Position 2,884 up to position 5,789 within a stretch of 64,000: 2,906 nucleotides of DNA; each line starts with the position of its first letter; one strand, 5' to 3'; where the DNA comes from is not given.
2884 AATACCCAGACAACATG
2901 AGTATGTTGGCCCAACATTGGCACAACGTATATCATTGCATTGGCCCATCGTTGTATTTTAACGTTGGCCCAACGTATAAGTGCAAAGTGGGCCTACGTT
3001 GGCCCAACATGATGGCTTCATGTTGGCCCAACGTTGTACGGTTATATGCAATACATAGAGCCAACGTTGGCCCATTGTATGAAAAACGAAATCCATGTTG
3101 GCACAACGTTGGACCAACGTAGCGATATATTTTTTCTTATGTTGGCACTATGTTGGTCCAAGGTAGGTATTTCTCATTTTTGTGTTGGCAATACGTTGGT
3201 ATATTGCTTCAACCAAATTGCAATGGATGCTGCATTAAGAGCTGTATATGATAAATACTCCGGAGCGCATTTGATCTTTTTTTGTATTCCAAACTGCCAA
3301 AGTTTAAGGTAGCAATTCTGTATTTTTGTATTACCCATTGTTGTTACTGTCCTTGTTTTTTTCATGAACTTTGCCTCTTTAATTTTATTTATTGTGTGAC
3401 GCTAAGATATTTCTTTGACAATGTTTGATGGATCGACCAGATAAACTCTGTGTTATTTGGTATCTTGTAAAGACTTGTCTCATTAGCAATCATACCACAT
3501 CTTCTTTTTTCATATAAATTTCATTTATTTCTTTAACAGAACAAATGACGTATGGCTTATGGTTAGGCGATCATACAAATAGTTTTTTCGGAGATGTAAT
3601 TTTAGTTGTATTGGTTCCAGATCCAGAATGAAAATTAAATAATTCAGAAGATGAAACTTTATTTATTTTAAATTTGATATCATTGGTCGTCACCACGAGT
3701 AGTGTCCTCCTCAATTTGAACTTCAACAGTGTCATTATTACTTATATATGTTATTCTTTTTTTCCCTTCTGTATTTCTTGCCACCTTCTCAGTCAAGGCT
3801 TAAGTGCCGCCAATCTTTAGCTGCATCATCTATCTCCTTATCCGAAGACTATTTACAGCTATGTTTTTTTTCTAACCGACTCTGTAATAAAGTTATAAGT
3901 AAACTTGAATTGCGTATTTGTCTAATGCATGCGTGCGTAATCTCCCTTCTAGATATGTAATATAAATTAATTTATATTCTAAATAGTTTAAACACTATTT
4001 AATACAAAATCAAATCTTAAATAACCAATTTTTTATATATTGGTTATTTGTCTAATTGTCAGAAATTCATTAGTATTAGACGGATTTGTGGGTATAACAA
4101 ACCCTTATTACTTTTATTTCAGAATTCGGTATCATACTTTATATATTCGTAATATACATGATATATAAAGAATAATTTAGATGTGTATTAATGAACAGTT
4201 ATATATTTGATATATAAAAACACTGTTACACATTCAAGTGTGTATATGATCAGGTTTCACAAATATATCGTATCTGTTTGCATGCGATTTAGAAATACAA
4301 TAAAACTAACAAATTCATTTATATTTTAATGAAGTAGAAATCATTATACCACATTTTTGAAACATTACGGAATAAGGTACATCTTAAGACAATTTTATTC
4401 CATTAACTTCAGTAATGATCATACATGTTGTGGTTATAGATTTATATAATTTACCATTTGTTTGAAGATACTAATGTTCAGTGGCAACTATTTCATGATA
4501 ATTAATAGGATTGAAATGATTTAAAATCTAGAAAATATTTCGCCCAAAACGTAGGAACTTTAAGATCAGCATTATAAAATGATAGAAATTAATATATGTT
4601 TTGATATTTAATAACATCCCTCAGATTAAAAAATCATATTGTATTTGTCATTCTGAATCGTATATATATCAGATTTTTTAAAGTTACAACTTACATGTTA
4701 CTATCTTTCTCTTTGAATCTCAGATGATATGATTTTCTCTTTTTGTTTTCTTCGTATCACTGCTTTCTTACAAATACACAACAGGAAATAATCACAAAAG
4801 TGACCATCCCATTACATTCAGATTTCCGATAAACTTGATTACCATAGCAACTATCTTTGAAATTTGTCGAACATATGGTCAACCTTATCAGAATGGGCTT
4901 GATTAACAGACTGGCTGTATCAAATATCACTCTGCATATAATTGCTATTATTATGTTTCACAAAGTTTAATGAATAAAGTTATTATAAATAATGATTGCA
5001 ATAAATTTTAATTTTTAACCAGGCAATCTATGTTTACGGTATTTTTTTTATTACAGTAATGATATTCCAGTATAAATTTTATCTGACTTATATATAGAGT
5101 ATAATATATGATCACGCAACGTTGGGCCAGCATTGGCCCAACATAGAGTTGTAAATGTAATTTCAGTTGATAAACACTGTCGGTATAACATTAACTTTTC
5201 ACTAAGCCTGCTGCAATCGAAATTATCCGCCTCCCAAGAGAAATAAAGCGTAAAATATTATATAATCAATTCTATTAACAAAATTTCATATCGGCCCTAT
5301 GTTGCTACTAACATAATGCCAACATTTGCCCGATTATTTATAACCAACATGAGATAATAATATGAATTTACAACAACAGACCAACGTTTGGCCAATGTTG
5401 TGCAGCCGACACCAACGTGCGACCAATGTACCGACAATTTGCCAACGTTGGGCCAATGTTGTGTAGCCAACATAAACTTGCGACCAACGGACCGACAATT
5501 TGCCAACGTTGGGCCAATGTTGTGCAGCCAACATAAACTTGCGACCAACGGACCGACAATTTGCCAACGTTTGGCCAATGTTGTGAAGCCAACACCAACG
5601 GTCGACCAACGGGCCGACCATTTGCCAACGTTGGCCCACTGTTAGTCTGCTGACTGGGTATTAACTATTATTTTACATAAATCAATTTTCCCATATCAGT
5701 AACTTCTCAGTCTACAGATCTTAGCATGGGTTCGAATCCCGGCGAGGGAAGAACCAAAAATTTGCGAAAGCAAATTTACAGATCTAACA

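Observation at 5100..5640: Satellite built from the self-complementary core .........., present as a regular 60-bp array and, 2.2 kb away, as a degenerate array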

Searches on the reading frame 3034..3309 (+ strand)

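Call 74: search_protein_families(library=pfam, proteins=[window:3034-3309:+], max_evalue=1)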
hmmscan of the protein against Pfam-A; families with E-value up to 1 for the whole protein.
window:3034-3309:+ (92 aa): 2 families
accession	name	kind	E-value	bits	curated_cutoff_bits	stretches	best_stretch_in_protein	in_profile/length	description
PF11275.13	DUF3077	-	0.098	13.3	21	0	54-78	35-59/77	Protein of unknown function (DUF3077)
PF00846.24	Hanta_nucleocap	-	0.21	10.9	27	1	22-55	371-401/428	Hantavirus nucleocapsid protein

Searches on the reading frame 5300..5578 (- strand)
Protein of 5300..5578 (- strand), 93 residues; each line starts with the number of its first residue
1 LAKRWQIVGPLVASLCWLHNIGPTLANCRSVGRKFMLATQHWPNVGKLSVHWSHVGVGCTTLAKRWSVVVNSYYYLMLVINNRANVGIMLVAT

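Call 74: search_protein_families(library=pfam, proteins=[window:5300-5578:-], max_evalue=1)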
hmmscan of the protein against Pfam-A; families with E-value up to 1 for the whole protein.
window:5300-5578:- (93 aa): 0 families

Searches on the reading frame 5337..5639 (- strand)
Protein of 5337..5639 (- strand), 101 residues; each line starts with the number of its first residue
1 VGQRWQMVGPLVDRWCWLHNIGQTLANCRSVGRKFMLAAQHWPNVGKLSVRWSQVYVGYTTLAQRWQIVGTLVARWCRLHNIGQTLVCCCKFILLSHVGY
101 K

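Call 16: find_homologous_proteins(query=window:5337-5639:-, max_evalue=10)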
Query window:5337-5639:-: 122 candidates shared short words with the query, none scored E <= 10.
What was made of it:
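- Tried and rejected: There were 122 word candidates but none scored (call 16).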

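Call 74: search_protein_families(library=pfam, proteins=[window:5337-5639:-, window:5371-5628:-], max_evalue=1)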
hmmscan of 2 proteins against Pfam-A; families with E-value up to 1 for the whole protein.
window:5337-5639:- (101 aa): 2 families
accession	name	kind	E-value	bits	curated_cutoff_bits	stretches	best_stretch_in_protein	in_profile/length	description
PF14594.13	Sipho_Gp37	-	0.027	13.9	26.2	1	14-86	121-186/370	Siphovirus ReqiPepy6 Gp37-like protein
PF21215.2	CSN3-like_C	-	0.095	13.1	27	0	79-90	5-16/28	COP9 signalosome complex subunit 3-like, C-terminal helix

window:5371-5628:- (86 aa): 0 families
